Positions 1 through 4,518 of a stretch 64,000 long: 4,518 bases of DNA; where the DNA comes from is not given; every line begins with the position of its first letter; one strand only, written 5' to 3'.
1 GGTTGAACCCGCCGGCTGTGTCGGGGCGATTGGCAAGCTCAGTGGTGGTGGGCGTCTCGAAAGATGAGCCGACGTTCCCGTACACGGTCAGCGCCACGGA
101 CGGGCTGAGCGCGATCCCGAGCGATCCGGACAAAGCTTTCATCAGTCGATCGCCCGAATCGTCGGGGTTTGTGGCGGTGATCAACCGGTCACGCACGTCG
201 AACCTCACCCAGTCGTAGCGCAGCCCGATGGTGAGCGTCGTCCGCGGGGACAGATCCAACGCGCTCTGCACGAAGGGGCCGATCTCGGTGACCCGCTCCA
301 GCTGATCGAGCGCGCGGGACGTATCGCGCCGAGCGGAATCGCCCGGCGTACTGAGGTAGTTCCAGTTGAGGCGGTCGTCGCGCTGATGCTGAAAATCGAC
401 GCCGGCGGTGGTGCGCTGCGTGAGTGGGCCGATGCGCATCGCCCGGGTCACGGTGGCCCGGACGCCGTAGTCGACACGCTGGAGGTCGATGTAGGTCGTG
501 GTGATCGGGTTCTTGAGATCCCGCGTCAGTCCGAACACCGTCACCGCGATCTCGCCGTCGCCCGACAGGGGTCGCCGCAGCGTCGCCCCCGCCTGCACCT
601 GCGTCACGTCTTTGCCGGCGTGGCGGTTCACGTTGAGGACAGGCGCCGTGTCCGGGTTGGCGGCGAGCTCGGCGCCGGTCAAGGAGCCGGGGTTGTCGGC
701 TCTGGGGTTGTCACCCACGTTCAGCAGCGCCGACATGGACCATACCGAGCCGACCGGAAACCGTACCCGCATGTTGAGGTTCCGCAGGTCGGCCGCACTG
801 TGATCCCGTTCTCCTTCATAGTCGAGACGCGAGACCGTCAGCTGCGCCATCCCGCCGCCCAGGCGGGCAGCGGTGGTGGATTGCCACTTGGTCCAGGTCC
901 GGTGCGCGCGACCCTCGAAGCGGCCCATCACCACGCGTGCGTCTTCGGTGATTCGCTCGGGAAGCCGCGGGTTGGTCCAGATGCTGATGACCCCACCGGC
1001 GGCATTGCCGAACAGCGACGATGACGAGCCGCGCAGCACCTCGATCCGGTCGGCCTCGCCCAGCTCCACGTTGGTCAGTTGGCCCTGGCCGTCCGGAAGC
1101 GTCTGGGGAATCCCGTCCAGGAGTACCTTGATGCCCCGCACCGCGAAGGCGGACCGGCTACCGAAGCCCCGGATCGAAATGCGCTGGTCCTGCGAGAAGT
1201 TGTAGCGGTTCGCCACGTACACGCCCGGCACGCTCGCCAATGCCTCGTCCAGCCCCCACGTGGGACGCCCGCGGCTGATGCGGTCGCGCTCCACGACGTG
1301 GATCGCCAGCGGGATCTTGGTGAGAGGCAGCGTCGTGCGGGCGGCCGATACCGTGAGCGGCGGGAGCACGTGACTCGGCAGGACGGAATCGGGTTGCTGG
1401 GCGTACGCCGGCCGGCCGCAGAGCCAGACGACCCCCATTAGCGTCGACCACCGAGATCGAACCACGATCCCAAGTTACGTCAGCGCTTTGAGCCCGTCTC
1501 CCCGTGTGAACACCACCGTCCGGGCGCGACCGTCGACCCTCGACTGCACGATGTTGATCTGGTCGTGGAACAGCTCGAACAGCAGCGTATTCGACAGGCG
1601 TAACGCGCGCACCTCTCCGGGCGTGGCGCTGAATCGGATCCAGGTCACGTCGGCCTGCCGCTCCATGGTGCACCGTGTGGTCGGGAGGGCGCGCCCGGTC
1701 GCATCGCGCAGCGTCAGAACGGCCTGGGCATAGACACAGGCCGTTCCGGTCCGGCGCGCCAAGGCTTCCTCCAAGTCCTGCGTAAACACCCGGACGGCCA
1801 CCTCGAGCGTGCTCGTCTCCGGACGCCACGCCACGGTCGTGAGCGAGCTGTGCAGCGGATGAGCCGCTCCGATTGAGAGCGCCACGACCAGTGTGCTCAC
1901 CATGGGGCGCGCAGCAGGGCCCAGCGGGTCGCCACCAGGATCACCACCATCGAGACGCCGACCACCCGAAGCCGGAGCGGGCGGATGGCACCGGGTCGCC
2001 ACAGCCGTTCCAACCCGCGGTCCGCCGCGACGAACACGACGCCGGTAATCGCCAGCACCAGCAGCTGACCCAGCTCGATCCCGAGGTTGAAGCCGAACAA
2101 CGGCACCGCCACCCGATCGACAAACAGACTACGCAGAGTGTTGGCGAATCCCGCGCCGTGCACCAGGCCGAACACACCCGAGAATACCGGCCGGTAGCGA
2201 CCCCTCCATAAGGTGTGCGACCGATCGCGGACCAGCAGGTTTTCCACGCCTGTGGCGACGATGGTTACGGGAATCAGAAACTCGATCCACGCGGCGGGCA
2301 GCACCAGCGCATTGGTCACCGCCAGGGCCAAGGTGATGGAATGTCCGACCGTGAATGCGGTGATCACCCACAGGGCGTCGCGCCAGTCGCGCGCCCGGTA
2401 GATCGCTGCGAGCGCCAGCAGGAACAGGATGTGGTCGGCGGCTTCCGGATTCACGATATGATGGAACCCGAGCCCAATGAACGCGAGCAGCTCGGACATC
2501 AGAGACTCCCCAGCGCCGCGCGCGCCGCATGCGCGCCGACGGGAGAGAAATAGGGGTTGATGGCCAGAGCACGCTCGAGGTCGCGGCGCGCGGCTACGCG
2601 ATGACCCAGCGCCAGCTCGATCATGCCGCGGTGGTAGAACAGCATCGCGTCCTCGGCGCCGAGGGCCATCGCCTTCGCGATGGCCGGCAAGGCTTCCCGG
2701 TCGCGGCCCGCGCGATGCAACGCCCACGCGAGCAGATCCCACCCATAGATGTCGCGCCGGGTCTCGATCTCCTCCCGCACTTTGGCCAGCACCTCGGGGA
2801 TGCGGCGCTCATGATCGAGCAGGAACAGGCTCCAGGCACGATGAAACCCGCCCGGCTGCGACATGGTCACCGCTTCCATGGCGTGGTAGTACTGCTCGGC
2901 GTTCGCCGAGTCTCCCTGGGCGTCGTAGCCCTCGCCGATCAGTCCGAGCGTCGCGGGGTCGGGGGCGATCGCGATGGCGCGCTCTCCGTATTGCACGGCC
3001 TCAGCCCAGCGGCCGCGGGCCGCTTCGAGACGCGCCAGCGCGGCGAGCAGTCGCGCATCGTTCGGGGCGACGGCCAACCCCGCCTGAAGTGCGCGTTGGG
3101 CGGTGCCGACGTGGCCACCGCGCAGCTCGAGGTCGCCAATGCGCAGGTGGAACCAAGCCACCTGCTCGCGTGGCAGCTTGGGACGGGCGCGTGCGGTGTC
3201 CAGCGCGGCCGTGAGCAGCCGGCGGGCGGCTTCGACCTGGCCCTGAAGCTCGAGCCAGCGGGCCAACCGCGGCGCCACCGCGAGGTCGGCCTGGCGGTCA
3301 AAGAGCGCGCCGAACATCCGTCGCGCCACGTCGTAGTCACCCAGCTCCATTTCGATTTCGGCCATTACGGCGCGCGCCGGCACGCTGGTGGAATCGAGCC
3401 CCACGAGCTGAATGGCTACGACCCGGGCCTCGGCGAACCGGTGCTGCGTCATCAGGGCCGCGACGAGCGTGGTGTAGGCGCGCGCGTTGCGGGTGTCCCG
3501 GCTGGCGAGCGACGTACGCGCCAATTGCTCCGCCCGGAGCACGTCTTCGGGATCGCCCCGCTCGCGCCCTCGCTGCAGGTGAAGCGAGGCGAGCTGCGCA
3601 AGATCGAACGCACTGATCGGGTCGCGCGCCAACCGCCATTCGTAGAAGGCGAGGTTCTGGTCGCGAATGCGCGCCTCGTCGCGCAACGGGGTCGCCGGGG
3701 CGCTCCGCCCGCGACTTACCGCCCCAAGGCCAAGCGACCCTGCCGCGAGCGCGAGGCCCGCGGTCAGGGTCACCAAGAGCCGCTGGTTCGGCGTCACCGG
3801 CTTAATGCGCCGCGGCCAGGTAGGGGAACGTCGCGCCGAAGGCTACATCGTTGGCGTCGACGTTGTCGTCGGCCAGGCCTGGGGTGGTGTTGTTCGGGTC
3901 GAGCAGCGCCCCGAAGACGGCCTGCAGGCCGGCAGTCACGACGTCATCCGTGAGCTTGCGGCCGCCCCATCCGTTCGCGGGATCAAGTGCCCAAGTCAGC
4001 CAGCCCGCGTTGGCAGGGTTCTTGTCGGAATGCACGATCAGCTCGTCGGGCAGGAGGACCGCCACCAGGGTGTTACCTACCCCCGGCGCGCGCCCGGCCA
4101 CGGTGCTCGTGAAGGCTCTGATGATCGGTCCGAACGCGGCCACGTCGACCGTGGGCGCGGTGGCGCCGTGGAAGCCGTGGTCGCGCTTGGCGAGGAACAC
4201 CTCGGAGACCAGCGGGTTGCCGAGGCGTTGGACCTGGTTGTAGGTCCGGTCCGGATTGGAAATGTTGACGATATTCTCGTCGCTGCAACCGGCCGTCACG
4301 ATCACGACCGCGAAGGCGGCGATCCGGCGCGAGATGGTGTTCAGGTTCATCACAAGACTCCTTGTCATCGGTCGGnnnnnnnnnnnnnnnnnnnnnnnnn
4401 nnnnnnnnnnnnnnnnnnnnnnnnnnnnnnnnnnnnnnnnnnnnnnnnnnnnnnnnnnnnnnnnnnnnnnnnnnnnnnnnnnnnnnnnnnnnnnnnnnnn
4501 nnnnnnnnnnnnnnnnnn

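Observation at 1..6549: ECF-sigma-headed eight-gene operon: TonB-dependent receptor, DUF6702, HupE/UreJ, TPR and a split DUF4331 pair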

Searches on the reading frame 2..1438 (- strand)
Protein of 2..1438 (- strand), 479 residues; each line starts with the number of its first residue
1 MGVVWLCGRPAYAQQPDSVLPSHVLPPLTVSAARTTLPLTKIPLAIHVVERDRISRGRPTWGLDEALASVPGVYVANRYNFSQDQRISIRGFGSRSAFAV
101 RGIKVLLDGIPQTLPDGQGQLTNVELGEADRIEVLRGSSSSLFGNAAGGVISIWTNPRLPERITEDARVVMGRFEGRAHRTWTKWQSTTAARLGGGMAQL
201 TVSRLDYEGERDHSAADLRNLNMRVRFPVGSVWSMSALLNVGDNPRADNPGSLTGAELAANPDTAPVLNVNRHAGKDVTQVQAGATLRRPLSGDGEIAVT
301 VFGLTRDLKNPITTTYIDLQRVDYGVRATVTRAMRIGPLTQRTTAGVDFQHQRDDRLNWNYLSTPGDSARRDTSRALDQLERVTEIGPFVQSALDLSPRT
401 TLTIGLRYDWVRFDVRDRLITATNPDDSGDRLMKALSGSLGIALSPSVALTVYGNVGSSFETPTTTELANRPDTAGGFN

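Call 7: search_protein_families(library=pfam, proteins=[window:2-1438:-], max_evalue=0.01)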
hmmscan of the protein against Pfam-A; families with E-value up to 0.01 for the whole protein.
window:2-1438:- (479 aa): 2 families
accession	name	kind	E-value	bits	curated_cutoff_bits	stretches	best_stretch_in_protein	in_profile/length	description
PF07715.20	Plug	-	2.2e-20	73.6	23.9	1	40-150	3-107/107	TonB-dependent Receptor Plug Domain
PF00593.30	TonB_dep_Rec_b-barrel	-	1.8e-14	54.9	27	1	256-471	102-252/436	TonB dependent receptor-like, beta-barrel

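Call 8: search_protein_families(library=ncbifam, proteins=[window:2-1438:-], max_evalue=0.01)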
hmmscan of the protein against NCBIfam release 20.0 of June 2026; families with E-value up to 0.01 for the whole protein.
window:2-1438:- (479 aa): 27 families (the best 25 are shown)
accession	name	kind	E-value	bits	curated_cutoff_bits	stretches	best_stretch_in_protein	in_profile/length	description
NF041535.1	TonB_rec_PqqU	equivalog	5e-74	249.8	1200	1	35-479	9-465/676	TonB-dependent receptor PqqU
TIGR01785.1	TonB-hemin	subfamily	7.5e-25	87.5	316.85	2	28-155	4-128/677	TonB-dependent heme/hemoglobin receptor family protein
TIGR01783.1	TonB-siderophor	subfamily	1.3e-23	83.6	223.5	2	42-158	2-110/649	TonB-dependent siderophore receptor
TIGR01786.1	TonB-hemlactrns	subfamily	1.9e-17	62.9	323.75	2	29-155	4-133/719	TonB-dependent hemoglobin/transferrin/lactoferrin family receptor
TIGR01779.1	TonB-B12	equivalog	1.2e-12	47.1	599.7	1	28-158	31-156/614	TonB-dependent vitamin B12 receptor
NF010651.0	PRK14050.1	equivalog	2e-12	46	884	2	29-153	66-183/730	TonB-dependent siderophore receptor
NF041676.1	FecA_OM_dicitr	equivalog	1e-11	43.5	1100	1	45-418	135-510/773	TonB-dependent Fe(3+) dicitrate receptor FecA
NF010650.0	PRK14049.1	equivalog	2e-11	42.8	904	2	331-461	373-508/729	ferrioxamine B receptor precursor protein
NF007465.0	PRK10044.1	equivalog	2.5e-11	42.5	803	1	31-155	68-186/726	ferrichrome porin FhuA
NF007926.1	PRK10641.1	equivalog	7.5e-11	41.3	836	1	28-156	30-154/617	TonB-dependent vitamin B12 receptor BtuB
NF010010.0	PRK13483.1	equivalog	2.6e-10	39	927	1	28-156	36-163/660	ligand-gated channel protein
NF053590.1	TonB_dep_TOL0244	equivalog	2.8e-09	36.2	645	1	31-156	17-140/604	TOL_0244 family TonB-dependent receptor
NF010011.0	PRK13484.1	equivalog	8.8e-09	34.2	1197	1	28-158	33-161/682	IreA family TonB-dependent siderophore receptor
NF010038.0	PRK13513.1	equivalog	1.5e-07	30.4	942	1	39-156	49-165/659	ligand-gated channel protein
NF007478.2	PRK10064.1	equivalog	2.1e-07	29.6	745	1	28-156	33-158/663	catecholate siderophore receptor CirA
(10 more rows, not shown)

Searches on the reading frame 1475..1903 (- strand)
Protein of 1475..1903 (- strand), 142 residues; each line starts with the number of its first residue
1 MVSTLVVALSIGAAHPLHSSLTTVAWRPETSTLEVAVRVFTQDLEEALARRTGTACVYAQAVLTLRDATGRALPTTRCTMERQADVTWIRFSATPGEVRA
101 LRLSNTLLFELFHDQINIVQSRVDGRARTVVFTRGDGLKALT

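Call 7: search_protein_families(library=pfam, proteins=[window:1475-1903:-], max_evalue=0.01)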
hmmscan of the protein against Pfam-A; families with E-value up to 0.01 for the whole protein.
window:1475-1903:- (142 aa): 1 family
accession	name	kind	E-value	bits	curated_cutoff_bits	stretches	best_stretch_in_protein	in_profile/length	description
PF20420.3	DUF6702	-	1.8e-23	83.6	24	1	13-133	5-141/141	Domain of unknown function (DUF6702)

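Call 8: search_protein_families(library=ncbifam, proteins=[window:1475-1903:-], max_evalue=0.01)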
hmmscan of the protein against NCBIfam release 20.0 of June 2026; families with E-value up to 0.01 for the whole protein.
window:1475-1903:- (142 aa): 0 families

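Call 93: search_solved_structures(query=window:1475-1903:-, max_evalue=10)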
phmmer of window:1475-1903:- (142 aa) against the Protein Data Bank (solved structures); distinct sequences matched with E-value up to 10: 0.

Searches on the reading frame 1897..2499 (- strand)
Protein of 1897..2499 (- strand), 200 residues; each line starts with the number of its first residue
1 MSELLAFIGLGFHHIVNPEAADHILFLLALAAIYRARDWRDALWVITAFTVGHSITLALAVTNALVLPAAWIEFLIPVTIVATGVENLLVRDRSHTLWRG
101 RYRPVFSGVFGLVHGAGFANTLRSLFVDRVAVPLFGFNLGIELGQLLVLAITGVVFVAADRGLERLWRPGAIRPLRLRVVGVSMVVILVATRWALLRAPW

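Call 7: search_protein_families(library=pfam, proteins=[window:1897-2499:-], max_evalue=0.01)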
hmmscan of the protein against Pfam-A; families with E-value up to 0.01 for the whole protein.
window:1897-2499:- (200 aa): 1 family
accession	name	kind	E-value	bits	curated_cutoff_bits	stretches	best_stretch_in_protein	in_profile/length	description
PF13795.12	HupE_UreJ_2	-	3.9e-43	147.3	24.5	1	7-157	1-150/156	HupE / UreJ protein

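Call 8: search_protein_families(library=ncbifam, proteins=[window:1897-2499:-], max_evalue=0.01)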
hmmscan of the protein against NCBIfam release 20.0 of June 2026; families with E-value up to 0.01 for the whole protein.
window:1897-2499:- (200 aa): 0 families

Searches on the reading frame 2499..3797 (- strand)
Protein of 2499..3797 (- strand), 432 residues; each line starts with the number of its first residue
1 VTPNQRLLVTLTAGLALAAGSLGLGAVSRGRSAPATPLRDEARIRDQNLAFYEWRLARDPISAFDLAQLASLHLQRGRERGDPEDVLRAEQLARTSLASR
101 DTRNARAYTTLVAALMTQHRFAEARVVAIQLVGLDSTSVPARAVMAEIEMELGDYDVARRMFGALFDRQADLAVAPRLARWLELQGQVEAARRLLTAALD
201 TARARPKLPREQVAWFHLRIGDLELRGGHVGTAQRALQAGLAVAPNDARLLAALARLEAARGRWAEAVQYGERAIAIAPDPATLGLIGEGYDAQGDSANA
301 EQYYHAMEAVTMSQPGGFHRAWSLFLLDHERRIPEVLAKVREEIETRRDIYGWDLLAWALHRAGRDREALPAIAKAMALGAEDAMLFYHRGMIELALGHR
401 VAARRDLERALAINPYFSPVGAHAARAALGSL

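Call 7: search_protein_families(library=pfam, proteins=[window:2499-3797:-], max_evalue=0.01)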
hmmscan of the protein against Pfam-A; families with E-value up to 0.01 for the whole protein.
window:2499-3797:- (432 aa): 13 families
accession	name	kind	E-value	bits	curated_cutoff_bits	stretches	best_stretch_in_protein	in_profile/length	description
PF13428.12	TPR_14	-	9.5e-14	51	23.5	2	216-257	3-44/44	Tetratricopeptide repeat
PF07719.23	TPR_2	-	1.4e-13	50.2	27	2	248-280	1-33/34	Tetratricopeptide repeat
PF13432.12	TPR_16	-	9e-11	42.5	32.7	2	218-280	1-63/65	Tetratricopeptide repeat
PF13424.12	TPR_12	-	1.5e-10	41.5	30.1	2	245-279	42-76/77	Tetratricopeptide repeat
PF14559.12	TPR_19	-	1e-09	39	25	2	230-282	7-60/68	Tetratricopeptide repeat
PF13176.12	TPR_7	-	3.5e-09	36.5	27.9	1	251-282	2-33/36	Tetratricopeptide repeat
PF13371.12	TPR_9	-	1.1e-07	32.2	35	2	357-429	3-72/73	Tetratricopeptide repeat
PF13181.12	TPR_8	-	4.1e-07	30.1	25.7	0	387-415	4-32/34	Tetratricopeptide repeat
PF13431.12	TPR_17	-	1.1e-06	28.9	24.4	0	237-269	2-34/34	Tetratricopeptide repeat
PF00515.34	TPR_1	-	6.5e-05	23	27.8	0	386-416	3-33/34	Tetratricopeptide repeat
PF25064.1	ARM_TT21_5th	-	0.00094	19.9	27.8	0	141-203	3-66/117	TT21 fifth ARM repeats domain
PF17874.7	TPR_MalT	-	0.0012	18.7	45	0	177-382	85-312/336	MalT-like TPR region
PF23914.1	TPR_CcmH_CycH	-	0.0019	18.5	42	0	232-273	105-146/158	Cytochrome c-type biogenesis protein H TPR domain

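Call 8: search_protein_families(library=ncbifam, proteins=[window:2499-3797:-], max_evalue=0.01)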
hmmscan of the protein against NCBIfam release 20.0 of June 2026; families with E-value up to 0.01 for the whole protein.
window:2499-3797:- (432 aa): 15 families
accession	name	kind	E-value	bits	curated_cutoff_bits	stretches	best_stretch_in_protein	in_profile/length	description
TIGR02917.1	PEP_TPR_lipo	equivalog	7.6e-12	43.9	312.2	3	221-411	710-898/899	XrtA/PEP-CTERM system TPR-repeat protein PrsT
NF008757.0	PRK11788.1-5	equivalog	1e-09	38.1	363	1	210-375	176-342/388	lipopolysaccharide assembly protein LapB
TIGR02552.1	LcrH_SycD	equivalog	3.3e-08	33.3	104.8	1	356-414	58-116/136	SycD/LcrH family type III secretion system chaperone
TIGR02521.1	type_IV_pilW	equivalog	3.5e-08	33.3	154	1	101-308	27-230/234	type IV pilus biogenesis/stability protein PilW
TIGR00540.1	TPR_hemY_coli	hypoth_equivalog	4.4e-08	32.3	142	1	170-305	259-383/385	heme biosynthesis-associated TPR protein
NF052415.1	T3SS_chap_SctY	equivalog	1.8e-07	31.6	70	1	214-306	7-102/106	type III secretion apparatus assembly chaperone SctY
NF033920.0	C39_PA2778_fam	equivalog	2.2e-06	27.3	150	0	207-279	185-255/255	PA2778 family cysteine peptidase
NF040959.1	MamA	equivalog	7.3e-05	22.3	200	0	153-298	51-190/204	magnetosome protein MamA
NF008391.2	PRK11189.1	equivalog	0.00015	21.3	250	1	381-418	62-99/297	lipoprotein NlpI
NF033758.1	gliding_GltE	equivalog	0.00034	19.7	225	1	55-180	146-264/411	adventurous gliding motility TPR repeat lipoprotein GltE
TIGR03939.1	PGA_TPR_OMP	equivalog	0.0014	16.9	366.65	1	228-284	409-463/800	poly-beta-1,6 N-acetyl-D-glucosamine export porin PgaA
NF008756.0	PRK11788.1-4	equivalog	0.0025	16.9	474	0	150-307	118-275/389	lipopolysaccharide assembly protein LapB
NF008520.0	PRK11447.1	equivalog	0.003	15.4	858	0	225-281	280-336/1157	cellulose synthase complex outer membrane protein BcsC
TIGR00990.1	3a0801s09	subfamily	0.0033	16.1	757.25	0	368-416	383-431/615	mitochondrial import receptor subunit TOM70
NF033762.1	social_mot_Tgl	equivalog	0.0089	15.4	225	0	212-280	29-98/252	social motility TPR repeat lipoprotein Tgl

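Call 94: search_solved_structures(query=window:2499-3797:-, max_evalue=0.001)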
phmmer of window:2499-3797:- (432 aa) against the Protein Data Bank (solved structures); distinct sequences matched with E-value up to 0.001: 16.
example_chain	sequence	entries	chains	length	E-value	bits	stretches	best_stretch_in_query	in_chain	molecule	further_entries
9qhb_A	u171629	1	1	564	4.9e-14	55.3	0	209-305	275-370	Engineered tetratricopeptide repeat protein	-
8bu0_A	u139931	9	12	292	1.2e-07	34.2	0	209-306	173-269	Consensus tetratricopeptide repeat protein | Crystal structure of an 8-repeat consensus TPR superhelix with Zinc. | Monomer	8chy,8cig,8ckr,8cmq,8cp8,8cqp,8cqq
7obi_A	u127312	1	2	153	1.5e-07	33.9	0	239-306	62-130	CTPR-rv4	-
9qhc_A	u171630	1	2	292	1.9e-07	33.6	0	209-305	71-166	Engineered tetratricopeptide repeat protein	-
9gzg_A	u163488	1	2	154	9.5e-05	24.7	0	240-306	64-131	Engineered CTPR protein with glutamic acids for conductivity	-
6vfi_B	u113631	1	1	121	0.00019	23.7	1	219-306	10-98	O43_dn18B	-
6vfj_B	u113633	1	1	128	0.00021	23.5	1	219-306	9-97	I53_dn5B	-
6v8e_A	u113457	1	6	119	0.00024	23.3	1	219-306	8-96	Designed protein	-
6vfh_A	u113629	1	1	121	0.00025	23.3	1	219-306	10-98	T33_dn10A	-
1na0_A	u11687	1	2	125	0.00036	22.8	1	213-306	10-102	designed protein CTPR3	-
2wqh_A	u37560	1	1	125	0.00036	22.8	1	213-306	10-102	CTPR3Y3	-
5fzr_A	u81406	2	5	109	0.00037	22.7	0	227-278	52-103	DESIGNED TPR PROTEIN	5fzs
5fzq_A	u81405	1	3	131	0.00048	22.3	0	227-280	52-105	DESIGNED TPR PROTEIN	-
8ur7_A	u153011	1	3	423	0.00065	21.9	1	212-306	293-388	Trimer head HA,Hemagglutinin HA1 chain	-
4zlh_A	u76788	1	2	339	0.00086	21.5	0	147-299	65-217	Lipopolysaccharide assembly protein B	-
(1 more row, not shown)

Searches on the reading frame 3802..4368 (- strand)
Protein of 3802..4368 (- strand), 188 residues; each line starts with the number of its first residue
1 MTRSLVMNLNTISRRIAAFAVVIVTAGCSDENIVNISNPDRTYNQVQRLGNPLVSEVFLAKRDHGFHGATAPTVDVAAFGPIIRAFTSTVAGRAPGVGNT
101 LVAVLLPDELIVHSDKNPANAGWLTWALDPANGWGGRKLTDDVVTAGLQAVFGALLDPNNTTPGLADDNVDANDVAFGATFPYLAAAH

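Call 7: search_protein_families(library=pfam, proteins=[window:3802-4368:-], max_evalue=0.01)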
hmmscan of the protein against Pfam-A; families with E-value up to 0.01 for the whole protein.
window:3802-4368:- (188 aa): 1 family
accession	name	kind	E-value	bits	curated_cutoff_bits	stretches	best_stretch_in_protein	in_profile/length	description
PF14224.11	DUF4331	-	5.3e-15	56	27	1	41-186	250-420/421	Domain of unknown function (DUF4331)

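Call 8: search_protein_families(library=ncbifam, proteins=[window:3802-4368:-], max_evalue=0.01)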
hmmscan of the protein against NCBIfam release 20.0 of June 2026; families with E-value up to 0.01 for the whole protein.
window:3802-4368:- (188 aa): 0 families

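Call 15: search_solved_structures(query=window:3802-4368:-, max_evalue=1)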
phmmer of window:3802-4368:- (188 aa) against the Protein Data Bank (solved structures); distinct sequences matched with E-value up to 1: 0.

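Call 54: find_homologous_proteins(query=window:3802-4368:-, max_evalue=0.001)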
Query window:3802-4368:- (188 aa): 2735 proteins with E <= 0.001 among 3498 candidates; the best 120 are listed.
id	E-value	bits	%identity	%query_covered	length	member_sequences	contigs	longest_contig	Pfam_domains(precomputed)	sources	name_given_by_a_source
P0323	3.1e-107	374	92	97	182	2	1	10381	PF14224.12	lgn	-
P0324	2.9e-94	332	86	97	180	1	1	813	PF14224.12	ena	-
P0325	4.3e-93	328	82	97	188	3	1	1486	PF14224.12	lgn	-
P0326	1.5e-91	323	84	97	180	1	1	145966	PF14224.12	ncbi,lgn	-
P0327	9.8e-87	308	76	97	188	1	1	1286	PF14224.12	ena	-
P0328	7.2e-86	305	80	97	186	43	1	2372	PF14224.12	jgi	-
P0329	1.2e-85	304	85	86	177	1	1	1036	PF14224.12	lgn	-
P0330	2.1e-83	297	83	91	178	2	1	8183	PF14224.12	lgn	-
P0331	1.1e-80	288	74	97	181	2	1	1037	PF14224.12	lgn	-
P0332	2.0e-79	284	74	97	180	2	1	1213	PF14224.12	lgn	-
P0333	3.4e-79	283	73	97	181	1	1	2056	PF14224.12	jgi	jgi:hypothetical protein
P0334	5.2e-79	282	74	97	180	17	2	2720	PF14224.12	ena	-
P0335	1.3e-78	281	77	91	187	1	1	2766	PF14224.12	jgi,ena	-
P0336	1.8e-78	281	79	87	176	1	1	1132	PF14224.12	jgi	jgi:hypothetical protein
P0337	4.3e-78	279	72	97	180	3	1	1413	PF14224.12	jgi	-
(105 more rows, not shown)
